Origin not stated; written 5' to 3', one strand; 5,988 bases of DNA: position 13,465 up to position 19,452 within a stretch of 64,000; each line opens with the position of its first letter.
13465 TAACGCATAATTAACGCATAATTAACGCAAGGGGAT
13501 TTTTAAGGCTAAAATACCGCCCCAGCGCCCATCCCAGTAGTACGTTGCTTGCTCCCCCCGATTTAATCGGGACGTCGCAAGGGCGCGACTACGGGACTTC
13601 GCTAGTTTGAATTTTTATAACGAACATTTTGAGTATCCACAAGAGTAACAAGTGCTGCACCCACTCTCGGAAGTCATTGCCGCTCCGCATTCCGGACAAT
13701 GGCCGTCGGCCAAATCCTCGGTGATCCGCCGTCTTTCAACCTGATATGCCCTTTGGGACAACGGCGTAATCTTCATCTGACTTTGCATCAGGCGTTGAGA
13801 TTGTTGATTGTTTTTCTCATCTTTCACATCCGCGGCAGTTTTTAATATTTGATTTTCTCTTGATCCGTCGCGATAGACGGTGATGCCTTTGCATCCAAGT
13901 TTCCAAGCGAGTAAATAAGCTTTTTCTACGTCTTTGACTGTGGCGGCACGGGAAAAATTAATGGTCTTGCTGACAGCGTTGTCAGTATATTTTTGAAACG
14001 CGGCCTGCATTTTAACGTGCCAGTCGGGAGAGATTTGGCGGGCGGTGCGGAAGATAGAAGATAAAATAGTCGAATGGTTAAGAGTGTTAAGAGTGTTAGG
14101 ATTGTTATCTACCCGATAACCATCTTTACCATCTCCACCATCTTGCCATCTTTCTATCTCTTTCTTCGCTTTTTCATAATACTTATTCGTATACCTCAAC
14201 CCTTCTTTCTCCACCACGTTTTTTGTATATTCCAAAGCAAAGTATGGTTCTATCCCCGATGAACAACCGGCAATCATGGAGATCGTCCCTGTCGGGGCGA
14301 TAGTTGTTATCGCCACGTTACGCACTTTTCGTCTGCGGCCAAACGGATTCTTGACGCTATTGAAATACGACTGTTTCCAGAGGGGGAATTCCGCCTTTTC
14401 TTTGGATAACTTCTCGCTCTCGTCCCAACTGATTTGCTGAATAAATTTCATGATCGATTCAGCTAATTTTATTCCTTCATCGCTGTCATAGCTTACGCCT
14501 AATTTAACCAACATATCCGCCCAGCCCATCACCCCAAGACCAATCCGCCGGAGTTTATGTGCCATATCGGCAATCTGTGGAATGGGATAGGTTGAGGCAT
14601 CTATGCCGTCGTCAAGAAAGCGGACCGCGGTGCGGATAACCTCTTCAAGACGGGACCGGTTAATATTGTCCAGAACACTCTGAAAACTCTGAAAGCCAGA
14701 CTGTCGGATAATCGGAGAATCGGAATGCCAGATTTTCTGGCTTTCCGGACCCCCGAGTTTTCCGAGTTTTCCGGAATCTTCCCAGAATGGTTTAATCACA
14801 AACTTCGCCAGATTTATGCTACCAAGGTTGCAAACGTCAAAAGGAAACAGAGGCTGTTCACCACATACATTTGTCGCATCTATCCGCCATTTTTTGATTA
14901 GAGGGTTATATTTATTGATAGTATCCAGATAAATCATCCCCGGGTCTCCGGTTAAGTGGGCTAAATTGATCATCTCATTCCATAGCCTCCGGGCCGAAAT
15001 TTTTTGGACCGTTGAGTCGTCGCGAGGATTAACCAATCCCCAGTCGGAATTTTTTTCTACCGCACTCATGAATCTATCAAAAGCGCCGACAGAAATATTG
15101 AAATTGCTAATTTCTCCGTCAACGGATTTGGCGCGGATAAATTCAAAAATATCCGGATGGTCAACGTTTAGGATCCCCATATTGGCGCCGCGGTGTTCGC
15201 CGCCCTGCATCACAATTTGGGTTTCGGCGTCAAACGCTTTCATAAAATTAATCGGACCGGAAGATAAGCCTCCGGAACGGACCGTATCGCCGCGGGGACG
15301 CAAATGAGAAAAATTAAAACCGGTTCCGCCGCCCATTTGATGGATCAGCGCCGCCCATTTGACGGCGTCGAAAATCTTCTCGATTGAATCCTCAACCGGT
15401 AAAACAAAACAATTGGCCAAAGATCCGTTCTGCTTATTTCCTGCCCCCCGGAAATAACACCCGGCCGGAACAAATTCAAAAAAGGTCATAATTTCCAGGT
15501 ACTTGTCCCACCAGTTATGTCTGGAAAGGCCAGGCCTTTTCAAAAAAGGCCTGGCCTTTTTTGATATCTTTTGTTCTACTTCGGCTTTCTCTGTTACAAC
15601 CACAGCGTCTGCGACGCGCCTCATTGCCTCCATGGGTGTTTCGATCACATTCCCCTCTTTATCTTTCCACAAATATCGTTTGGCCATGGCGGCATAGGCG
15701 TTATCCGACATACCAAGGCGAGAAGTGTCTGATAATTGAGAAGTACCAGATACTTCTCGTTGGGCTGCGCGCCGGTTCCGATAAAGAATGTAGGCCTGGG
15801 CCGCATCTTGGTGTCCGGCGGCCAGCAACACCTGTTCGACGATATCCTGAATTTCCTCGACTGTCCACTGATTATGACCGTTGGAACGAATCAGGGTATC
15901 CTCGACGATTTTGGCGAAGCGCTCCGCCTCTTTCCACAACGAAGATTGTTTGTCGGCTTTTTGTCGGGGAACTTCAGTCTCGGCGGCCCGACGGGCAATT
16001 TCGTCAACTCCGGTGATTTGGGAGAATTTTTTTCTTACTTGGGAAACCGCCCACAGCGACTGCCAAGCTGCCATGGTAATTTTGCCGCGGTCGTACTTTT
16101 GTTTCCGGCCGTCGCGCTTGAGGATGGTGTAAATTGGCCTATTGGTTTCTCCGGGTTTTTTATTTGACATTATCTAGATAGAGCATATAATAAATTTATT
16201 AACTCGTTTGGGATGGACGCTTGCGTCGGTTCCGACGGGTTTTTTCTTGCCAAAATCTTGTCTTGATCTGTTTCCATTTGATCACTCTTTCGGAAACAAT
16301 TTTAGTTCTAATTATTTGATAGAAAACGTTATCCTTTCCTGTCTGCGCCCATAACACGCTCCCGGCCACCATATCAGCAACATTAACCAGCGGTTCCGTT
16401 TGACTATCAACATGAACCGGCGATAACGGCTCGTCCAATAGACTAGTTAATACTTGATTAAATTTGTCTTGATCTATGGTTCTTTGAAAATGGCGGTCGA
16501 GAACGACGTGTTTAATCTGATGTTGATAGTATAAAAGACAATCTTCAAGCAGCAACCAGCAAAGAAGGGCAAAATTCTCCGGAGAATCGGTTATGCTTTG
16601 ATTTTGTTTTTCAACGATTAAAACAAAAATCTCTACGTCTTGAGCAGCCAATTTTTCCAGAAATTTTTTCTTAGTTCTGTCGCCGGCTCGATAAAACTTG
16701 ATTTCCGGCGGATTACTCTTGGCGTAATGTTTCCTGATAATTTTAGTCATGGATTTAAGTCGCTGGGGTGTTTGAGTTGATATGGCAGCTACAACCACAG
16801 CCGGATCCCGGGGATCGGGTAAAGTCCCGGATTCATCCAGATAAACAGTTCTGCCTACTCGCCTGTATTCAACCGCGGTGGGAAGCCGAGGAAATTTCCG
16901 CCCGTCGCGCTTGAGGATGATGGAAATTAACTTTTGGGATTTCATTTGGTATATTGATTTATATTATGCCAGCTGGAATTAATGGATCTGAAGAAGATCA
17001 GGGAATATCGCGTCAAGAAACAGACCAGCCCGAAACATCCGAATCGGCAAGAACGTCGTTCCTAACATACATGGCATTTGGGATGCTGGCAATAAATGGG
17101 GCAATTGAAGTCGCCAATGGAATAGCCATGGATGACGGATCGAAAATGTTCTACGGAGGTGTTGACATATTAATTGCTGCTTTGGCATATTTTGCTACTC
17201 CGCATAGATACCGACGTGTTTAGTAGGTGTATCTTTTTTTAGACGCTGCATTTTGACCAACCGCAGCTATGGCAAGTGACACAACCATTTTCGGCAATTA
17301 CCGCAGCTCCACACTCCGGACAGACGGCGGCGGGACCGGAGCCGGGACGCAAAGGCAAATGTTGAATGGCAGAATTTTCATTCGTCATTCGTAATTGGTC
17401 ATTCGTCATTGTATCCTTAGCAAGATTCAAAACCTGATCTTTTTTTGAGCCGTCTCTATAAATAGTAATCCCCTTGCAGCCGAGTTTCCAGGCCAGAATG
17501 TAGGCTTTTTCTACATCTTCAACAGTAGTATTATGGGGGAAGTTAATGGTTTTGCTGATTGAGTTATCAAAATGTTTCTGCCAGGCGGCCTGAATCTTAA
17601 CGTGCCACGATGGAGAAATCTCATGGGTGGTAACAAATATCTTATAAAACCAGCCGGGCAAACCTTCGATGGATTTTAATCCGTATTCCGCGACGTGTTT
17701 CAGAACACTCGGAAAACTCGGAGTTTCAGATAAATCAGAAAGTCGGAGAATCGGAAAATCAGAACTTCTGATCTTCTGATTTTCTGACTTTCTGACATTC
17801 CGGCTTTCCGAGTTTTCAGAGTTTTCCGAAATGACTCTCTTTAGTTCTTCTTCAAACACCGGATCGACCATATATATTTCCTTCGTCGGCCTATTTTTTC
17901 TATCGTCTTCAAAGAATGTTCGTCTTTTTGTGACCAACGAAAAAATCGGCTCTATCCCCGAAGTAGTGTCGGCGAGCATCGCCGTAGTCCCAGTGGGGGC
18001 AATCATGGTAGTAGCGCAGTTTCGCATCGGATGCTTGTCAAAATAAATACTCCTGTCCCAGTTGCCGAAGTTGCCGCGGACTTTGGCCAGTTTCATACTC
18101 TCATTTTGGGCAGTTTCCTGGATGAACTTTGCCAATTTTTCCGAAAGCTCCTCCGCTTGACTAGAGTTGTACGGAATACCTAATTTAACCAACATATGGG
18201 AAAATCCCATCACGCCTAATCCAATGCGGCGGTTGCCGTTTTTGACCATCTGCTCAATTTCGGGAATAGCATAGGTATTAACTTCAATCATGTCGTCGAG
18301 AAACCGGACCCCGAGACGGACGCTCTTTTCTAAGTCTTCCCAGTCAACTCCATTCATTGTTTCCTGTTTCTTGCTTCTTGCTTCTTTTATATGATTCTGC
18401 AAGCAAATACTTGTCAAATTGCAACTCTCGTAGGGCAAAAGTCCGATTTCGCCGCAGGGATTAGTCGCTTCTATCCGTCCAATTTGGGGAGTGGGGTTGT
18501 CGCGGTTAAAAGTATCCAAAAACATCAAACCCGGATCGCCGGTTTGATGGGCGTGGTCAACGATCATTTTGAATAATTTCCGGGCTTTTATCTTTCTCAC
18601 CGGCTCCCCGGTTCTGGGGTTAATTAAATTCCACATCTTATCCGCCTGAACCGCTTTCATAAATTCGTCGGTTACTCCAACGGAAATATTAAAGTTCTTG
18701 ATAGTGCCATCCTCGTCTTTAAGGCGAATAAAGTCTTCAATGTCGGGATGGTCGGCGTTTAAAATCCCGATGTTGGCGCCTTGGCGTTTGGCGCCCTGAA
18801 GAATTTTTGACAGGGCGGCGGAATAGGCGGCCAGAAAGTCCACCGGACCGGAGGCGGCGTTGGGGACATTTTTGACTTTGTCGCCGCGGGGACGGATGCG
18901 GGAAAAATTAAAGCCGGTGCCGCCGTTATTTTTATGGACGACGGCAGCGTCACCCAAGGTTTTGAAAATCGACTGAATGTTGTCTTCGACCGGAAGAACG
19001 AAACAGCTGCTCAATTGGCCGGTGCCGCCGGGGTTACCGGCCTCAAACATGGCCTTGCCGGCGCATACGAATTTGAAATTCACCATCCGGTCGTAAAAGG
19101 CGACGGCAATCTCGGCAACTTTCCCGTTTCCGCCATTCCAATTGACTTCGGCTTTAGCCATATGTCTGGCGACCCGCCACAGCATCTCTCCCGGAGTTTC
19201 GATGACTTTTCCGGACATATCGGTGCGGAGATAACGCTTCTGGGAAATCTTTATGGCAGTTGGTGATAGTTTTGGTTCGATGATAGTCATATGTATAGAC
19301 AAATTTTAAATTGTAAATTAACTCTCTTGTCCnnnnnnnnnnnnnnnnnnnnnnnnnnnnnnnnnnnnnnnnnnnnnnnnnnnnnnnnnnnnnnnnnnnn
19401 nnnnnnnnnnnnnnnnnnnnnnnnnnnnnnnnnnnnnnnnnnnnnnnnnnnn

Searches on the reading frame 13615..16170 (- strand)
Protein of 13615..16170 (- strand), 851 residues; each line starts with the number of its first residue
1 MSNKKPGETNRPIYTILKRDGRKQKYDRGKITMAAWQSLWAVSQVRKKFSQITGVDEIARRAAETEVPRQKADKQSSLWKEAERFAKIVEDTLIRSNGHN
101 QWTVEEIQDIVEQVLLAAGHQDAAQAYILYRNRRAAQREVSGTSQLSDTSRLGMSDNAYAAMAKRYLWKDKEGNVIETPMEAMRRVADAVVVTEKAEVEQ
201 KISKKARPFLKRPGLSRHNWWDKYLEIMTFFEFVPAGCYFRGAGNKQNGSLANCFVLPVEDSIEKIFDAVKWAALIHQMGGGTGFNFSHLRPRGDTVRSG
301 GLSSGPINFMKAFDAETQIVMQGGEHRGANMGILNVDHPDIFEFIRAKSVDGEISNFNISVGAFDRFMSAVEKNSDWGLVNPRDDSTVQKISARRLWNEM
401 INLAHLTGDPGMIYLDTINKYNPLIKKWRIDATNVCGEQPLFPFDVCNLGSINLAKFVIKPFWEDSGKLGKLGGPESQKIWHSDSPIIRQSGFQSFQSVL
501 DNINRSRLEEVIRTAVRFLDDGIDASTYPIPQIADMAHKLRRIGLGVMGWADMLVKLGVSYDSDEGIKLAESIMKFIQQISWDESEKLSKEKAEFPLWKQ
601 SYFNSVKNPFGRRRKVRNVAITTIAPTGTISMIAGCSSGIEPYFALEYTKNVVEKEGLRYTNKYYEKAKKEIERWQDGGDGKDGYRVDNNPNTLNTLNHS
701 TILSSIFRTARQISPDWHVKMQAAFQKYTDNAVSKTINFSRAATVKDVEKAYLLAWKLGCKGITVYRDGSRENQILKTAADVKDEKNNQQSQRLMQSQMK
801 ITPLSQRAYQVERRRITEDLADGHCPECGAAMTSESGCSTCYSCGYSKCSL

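Call 63: search_protein_families(library=ncbifam, proteins=[window:13615-16170:-], max_evalue=0.00001)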
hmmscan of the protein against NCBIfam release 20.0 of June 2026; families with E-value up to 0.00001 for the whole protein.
window:13615-16170:- (851 aa): 24 families
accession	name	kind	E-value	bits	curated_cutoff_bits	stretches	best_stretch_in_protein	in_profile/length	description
NF006417.0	PRK08665.1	equivalog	2.9e-222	740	961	2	148-459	6-303/759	vitamin B12-dependent ribonucleotide reductase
NF005010.0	PRK06406.1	subfamily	9.7e-198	659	1125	3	503-796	463-745/771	vitamin B12-dependent ribonucleotide reductase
TIGR02504.1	NrdJ_Z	equivalog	2.5e-195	650.5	399.95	1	160-776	3-606/606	adenosylcobalamin-dependent ribonucleoside-diphosphate reductase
NF006207.0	PRK08332.1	equivalog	1.9e-108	363.5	2400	3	511-789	1282-1575/1684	vitamin B12-dependent ribonucleotide reductase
NF005122.0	PRK06556.1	equivalog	2.6e-93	313.4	859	4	610-818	535-748/960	vitamin B12-dependent ribonucleotide reductase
TIGR02506.1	NrdE_NrdA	equivalog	1.3e-89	301.4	341.05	3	387-603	243-427/616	ribonucleoside-diphosphate reductase subunit alpha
NF005991.0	PRK08115.1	equivalog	1.1e-84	284.9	854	3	502-849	507-856/858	vitamin B12-dependent ribonucleotide reductase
NF005401.0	PRK06948.1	subfamily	5.7e-81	272.9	906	2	235-463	70-319/604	ribonucleotide reductase-like protein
NF006577.0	PRK09102.1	equivalog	6.9e-72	242.6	620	2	222-458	63-314/604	ribonucleoside-diphosphate reductase subunit alpha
NF005736.0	PRK07562.1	equivalog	9.2e-65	218.9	1737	4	710-804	857-951/1222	vitamin B12-dependent ribonucleotide reductase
NF005544.0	PRK07207.1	equivalog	2e-64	217.9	965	5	502-604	619-721/965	ribonucleoside-diphosphate reductase subunit alpha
NF005101.0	PRK06539.1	equivalog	3.2e-58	197.4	988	3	388-603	393-572/822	ribonucleoside-diphosphate reductase subunit alpha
NF009029.0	PRK12365.1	equivalog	4.4e-55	187.2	1350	4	501-604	700-803/1046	ribonucleoside-diphosphate reductase subunit alpha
NF006665.0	PRK09209.1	equivalog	5.4e-49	167.1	1057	2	158-388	160-376/761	ribonucleoside-diphosphate reductase subunit alpha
NF009028.0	PRK12364.1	equivalog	5.6e-47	160.3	1377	3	501-644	582-740/842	ribonucleoside-diphosphate reductase subunit alpha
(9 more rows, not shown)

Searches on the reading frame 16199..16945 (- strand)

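Call 63: search_protein_families(library=ncbifam, proteins=[window:16199-16945:-], max_evalue=0.00001)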
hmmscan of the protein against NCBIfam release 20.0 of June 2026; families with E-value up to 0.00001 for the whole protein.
window:16199-16945:- (248 aa): 0 families

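Call 87: search_protein_families(library=pfam, proteins=[window:16199-16945:-], max_evalue=0.001)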
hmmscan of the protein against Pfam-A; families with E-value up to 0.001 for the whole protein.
window:16199-16945:- (248 aa): 1 family
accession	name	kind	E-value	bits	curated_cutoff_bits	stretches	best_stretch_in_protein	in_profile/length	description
PF12686.12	DUF3800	-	9.7e-10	39.8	21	1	34-198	2-147/149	Protein of unknown function (DUF3800)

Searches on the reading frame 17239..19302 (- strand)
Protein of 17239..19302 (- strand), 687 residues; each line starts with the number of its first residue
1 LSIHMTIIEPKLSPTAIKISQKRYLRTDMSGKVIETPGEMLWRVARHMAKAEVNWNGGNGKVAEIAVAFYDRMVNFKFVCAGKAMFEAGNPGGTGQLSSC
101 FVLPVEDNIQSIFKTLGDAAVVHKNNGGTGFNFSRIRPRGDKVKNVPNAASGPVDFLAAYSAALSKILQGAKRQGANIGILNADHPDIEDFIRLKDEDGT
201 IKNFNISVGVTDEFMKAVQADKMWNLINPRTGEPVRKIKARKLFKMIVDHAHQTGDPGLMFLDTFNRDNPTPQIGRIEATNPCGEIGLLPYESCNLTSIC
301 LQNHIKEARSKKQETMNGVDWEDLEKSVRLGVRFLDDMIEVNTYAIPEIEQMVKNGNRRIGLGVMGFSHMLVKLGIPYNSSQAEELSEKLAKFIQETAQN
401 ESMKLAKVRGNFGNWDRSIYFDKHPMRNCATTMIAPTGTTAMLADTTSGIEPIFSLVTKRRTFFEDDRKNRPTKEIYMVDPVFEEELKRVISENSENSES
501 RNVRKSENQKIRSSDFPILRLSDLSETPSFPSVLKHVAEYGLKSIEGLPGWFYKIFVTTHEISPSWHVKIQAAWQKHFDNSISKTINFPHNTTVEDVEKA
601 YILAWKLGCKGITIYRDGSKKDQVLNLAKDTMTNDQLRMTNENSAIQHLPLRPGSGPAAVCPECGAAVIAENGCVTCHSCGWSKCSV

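Call 63: search_protein_families(library=ncbifam, proteins=[window:17239-19302:-], max_evalue=0.00001)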
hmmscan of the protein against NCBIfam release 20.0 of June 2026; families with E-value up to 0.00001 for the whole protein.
window:17239-19302:- (687 aa): 21 families
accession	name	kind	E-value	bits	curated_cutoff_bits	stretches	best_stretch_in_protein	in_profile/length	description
NF006417.0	PRK08665.1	equivalog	9.7e-221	735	961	2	8-488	8-471/759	vitamin B12-dependent ribonucleotide reductase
TIGR02504.1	NrdJ_Z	equivalog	6e-189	629.5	399.95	1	17-625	2-606/606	adenosylcobalamin-dependent ribonucleoside-diphosphate reductase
NF005010.0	PRK06406.1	subfamily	8.4e-176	586.4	1125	2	62-490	216-626/771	vitamin B12-dependent ribonucleotide reductase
NF006207.0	PRK08332.1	equivalog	1.8e-102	343.7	2400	5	129-283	701-860/1684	vitamin B12-dependent ribonucleotide reductase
TIGR02506.1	NrdE_NrdA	equivalog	2.1e-100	337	341.05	2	17-420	4-427/616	ribonucleoside-diphosphate reductase subunit alpha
NF005122.0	PRK06556.1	equivalog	3.5e-87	293.1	859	3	202-417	286-492/960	vitamin B12-dependent ribonucleotide reductase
NF005401.0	PRK06948.1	subfamily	3.3e-75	253.9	906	2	38-428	34-451/604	ribonucleotide reductase-like protein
NF005991.0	PRK08115.1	equivalog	5.9e-73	246.2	854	3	236-413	431-601/858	vitamin B12-dependent ribonucleotide reductase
NF005101.0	PRK06539.1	equivalog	7.4e-72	242.5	988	2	235-418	393-570/822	ribonucleoside-diphosphate reductase subunit alpha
NF006577.0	PRK09102.1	equivalog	1.4e-70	238.3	620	2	63-461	59-456/604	ribonucleoside-diphosphate reductase subunit alpha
NF005544.0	PRK07207.1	equivalog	3.5e-65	220.4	965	2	23-231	307-509/965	ribonucleoside-diphosphate reductase subunit alpha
NF005736.0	PRK07562.1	equivalog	9.7e-65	218.8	1737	3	202-417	395-602/1222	vitamin B12-dependent ribonucleotide reductase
NF005483.0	PRK07088.1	equivalog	2.6e-58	197.8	1214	2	16-231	162-374/764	ribonucleoside-diphosphate reductase subunit alpha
NF006665.0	PRK09209.1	equivalog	3e-56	191.1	1057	2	17-230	161-371/761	ribonucleoside-diphosphate reductase subunit alpha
NF009029.0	PRK12365.1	equivalog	1.1e-55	189.1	1350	2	17-229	383-590/1046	ribonucleoside-diphosphate reductase subunit alpha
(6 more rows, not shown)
